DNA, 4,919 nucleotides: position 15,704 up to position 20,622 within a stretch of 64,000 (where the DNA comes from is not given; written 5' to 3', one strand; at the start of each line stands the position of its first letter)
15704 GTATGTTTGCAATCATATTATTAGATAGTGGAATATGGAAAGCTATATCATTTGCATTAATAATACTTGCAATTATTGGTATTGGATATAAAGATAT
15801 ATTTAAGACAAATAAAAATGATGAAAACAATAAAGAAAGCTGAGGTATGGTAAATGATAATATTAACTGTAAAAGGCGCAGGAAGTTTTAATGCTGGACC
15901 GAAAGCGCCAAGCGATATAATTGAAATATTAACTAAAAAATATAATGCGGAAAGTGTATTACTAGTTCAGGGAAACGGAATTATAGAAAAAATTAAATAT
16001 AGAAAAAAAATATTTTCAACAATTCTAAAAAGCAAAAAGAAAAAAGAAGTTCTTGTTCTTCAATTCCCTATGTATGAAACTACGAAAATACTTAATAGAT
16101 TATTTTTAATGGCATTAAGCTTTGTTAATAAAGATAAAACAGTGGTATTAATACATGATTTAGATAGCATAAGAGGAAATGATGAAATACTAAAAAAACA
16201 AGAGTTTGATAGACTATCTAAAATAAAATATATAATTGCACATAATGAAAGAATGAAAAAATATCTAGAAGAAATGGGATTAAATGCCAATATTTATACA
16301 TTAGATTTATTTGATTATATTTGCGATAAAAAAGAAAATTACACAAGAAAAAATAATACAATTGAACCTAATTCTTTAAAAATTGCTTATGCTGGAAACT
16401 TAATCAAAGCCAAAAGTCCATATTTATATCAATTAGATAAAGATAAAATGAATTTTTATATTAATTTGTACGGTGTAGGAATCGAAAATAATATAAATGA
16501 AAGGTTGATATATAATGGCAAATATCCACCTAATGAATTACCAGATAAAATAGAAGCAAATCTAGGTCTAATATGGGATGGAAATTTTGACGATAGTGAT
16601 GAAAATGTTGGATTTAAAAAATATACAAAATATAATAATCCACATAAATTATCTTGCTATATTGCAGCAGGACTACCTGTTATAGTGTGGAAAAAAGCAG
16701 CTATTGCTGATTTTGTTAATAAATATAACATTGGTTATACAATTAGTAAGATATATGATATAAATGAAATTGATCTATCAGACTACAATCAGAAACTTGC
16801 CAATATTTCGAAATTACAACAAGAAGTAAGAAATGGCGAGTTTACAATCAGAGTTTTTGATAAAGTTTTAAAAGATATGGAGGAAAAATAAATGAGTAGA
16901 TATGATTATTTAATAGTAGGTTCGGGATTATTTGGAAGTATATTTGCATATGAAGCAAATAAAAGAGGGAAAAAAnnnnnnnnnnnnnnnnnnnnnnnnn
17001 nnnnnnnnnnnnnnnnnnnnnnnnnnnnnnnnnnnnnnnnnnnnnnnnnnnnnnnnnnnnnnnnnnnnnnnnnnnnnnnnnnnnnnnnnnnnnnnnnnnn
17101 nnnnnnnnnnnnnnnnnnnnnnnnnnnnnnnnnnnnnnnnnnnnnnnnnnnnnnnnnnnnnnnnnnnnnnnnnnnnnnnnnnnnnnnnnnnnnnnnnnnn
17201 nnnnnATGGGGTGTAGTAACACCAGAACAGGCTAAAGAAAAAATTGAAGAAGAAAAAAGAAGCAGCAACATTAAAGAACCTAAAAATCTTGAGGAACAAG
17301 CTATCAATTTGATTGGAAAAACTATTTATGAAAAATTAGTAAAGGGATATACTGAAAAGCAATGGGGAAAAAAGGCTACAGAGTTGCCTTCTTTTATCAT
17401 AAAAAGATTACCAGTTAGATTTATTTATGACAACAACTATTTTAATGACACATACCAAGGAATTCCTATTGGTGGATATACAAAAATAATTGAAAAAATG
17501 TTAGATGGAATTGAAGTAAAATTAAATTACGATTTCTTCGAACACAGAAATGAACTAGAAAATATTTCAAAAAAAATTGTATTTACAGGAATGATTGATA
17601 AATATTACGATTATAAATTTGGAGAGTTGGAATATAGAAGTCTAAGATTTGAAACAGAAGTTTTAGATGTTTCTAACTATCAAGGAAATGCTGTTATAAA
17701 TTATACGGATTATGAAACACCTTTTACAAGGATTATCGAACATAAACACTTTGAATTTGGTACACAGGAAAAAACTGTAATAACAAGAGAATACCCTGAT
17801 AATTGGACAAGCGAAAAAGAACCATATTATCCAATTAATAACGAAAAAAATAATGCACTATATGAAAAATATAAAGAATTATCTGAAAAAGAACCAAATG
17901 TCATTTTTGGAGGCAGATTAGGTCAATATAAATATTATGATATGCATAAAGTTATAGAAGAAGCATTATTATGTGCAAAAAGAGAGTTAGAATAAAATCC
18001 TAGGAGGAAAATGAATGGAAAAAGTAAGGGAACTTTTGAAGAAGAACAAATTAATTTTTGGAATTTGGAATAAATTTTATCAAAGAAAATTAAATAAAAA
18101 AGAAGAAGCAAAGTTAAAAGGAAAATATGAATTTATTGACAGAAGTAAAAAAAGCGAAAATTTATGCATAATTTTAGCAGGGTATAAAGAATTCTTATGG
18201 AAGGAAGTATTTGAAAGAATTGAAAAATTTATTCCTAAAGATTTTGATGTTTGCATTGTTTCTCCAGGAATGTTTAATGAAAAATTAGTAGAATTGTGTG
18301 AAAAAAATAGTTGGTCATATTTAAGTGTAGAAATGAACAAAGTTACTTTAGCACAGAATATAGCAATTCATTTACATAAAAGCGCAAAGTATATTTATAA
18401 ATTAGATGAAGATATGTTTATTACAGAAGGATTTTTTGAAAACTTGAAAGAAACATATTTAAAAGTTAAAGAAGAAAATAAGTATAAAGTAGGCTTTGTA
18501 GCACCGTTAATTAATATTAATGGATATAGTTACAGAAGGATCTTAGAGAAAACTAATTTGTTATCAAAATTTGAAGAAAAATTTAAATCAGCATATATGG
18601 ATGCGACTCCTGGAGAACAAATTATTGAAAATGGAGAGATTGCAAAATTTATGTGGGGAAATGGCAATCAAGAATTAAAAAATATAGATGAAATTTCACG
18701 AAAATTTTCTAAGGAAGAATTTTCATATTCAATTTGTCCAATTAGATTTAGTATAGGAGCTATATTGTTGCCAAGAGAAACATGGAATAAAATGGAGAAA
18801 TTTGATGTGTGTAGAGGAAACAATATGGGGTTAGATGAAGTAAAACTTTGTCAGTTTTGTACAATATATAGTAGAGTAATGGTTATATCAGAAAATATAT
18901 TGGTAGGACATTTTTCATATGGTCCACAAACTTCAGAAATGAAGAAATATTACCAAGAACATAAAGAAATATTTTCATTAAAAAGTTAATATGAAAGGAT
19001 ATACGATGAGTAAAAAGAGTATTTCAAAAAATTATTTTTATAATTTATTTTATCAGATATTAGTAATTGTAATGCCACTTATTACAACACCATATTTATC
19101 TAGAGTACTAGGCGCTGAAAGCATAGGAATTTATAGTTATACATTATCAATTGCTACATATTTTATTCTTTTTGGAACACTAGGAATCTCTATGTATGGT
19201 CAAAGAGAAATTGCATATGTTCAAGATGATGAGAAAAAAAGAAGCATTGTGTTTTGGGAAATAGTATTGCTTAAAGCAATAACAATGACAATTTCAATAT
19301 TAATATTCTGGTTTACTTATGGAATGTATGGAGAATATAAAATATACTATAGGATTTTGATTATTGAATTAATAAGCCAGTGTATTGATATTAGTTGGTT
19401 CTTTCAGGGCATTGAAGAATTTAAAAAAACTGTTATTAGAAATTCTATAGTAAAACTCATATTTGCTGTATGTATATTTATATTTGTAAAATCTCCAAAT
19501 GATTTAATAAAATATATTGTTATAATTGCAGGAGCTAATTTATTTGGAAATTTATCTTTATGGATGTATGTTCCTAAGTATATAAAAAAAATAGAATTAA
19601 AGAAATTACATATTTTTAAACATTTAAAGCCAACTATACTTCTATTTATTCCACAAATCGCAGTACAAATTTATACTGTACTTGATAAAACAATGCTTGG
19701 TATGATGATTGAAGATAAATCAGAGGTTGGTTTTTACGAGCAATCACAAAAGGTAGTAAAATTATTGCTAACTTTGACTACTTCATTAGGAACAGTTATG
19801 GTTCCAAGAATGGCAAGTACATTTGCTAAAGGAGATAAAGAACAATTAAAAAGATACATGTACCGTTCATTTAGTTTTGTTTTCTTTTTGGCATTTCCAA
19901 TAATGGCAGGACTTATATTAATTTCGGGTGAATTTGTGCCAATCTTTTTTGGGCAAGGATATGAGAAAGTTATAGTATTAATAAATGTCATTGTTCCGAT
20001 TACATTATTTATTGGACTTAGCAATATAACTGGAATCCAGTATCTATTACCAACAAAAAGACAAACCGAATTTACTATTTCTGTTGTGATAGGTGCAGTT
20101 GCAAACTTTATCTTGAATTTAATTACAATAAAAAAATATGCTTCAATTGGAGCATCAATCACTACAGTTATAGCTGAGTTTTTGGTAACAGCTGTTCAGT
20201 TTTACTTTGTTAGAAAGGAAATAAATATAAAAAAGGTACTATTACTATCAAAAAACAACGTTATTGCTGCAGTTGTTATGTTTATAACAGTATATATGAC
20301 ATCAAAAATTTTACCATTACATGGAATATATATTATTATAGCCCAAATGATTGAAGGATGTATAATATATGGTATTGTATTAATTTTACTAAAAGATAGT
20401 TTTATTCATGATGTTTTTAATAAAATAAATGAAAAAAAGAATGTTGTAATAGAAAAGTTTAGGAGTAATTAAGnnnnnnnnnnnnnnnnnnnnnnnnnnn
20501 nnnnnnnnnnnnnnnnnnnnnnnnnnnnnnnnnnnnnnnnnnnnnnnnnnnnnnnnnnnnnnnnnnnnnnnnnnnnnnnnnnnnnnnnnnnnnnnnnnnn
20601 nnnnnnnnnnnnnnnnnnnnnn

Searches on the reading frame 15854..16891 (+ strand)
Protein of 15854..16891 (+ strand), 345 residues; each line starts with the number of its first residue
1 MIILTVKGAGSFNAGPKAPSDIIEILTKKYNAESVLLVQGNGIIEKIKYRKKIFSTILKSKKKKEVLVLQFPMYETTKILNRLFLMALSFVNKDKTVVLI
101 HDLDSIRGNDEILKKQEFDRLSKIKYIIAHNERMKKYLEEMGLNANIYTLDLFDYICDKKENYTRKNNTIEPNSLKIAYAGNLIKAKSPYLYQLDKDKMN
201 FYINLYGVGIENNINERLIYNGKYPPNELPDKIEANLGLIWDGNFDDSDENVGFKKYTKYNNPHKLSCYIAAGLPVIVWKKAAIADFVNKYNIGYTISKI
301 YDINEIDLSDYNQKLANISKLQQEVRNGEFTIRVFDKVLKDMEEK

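Call 8: search_protein_families(library=pfam, proteins=[window:15854-16891:+], max_evalue=0.00001)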
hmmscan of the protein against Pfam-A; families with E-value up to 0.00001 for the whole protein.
window:15854-16891:+ (345 aa): 0 families

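Call 53: search_protein_families(library=pfam, proteins=[window:15854-16891:+], max_evalue=1)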
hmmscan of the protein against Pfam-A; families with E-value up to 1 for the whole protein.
window:15854-16891:+ (345 aa): 3 families
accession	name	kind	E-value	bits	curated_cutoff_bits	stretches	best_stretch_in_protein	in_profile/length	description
PF20863.2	IcmR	-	0.015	15.7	27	1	3-28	21-46/58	IcmR, middle region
PF19040.6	SGNH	-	0.028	14.6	27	1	90-164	138-221/248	SGNH domain (fused to AT3 domains)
PF13482.12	RNase_H_2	-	0.056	13.8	22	1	75-193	6-132/165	RNase_H superfamily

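Call 54: search_protein_families(library=ncbifam, proteins=[window:15854-16891:+], max_evalue=0.01)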
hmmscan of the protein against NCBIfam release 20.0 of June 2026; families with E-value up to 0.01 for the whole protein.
window:15854-16891:+ (345 aa): 7 families
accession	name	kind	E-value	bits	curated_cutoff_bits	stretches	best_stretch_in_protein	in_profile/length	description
NF007326.0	PRK09814.2-3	equivalog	5e-66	223.2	420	1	11-343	13-348/349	beta-1,6-galactofuranosyltransferase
NF007323.0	PRK09814.1-2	equivalog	9.3e-43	146.6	529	1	49-337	50-324/327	beta-1,6-galactofuranosyltransferase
NF007324.0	PRK09814.1-3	equivalog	6.8e-39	133.8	713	1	13-343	13-328/330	beta-1,6-galactofuranosyltransferase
NF007325.0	PRK09814.1-4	equivalog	7.3e-27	94.5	491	1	45-339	46-331/337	sugar transferase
NF007328.0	PRK09814.3-2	equivalog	1.7e-19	70.1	450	1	175-333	34-192/208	beta-1,6-galactofuranosyltransferase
NF007327.0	PRK09814.3-1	equivalog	2.4e-16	59.9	792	1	62-331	69-346/364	beta-1,6-galactofuranosyltransferase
NF007322.0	PRK09814.1-1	equivalog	7.5e-12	45.1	580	1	54-335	55-326/336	sugar transferase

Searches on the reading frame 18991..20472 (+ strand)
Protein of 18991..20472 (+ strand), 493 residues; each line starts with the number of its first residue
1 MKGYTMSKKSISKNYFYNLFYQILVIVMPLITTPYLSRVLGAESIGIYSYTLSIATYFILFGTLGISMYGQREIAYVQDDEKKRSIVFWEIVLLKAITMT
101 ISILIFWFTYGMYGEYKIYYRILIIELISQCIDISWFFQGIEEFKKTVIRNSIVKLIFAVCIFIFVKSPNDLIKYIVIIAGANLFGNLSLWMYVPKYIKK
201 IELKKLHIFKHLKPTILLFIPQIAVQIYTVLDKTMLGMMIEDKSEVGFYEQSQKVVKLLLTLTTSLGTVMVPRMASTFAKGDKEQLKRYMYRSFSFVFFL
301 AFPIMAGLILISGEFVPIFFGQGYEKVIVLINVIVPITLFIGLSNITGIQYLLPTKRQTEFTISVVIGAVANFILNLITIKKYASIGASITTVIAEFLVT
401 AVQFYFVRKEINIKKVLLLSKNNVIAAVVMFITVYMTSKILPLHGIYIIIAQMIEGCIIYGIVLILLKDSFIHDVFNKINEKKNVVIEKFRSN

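Call 8: search_protein_families(library=pfam, proteins=[window:18991-20472:+], max_evalue=0.00001)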
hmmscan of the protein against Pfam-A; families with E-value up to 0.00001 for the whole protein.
window:18991-20472:+ (493 aa): 3 families
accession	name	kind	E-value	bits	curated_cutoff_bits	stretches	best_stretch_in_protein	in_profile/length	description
PF01943.22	Polysacc_synt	-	3.2e-33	115.8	28.2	1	13-277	3-273/274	Polysaccharide biosynthesis protein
PF13440.11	Polysacc_synt_3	-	2.3e-14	53.7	23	1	36-327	2-291/293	Polysaccharide biosynthesis protein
PF03023.19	MurJ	-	5.9e-07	28.9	27.4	1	178-442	158-437/451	Lipid II flippase MurJ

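Call 54: search_protein_families(library=ncbifam, proteins=[window:18991-20472:+], max_evalue=0.01)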
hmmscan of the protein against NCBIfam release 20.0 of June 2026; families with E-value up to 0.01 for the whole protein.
window:18991-20472:+ (493 aa): 6 families
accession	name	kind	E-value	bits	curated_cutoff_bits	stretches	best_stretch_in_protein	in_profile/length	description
NF041871.1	Wzx_EPS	equivalog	8.2e-15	54.5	800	1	33-451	24-451/492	exopolysaccharide biosynthesis flippase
NF058658.1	Oglyco_Wzx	exception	2.1e-11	43.6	720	1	215-477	214-473/478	O-glycosylation flippase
NF050818.1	PolSacchBiosHfsF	equivalog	5.1e-10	39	700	1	229-468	224-461/468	polysaccharide biosynthesis protein HfsF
TIGR02900.1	spore_V_B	equivalog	1.6e-07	30.4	372.3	2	260-460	285-485/488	stage V sporulation protein B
NF007773.0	PRK10459.1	equivalog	4.8e-07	29.1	273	1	22-484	18-484/492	MOP flippase family protein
TIGR01695.1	murJ_mviN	equivalog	4.3e-06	25.7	235.55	1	156-475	165-504/506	murein biosynthesis integral membrane protein MurJ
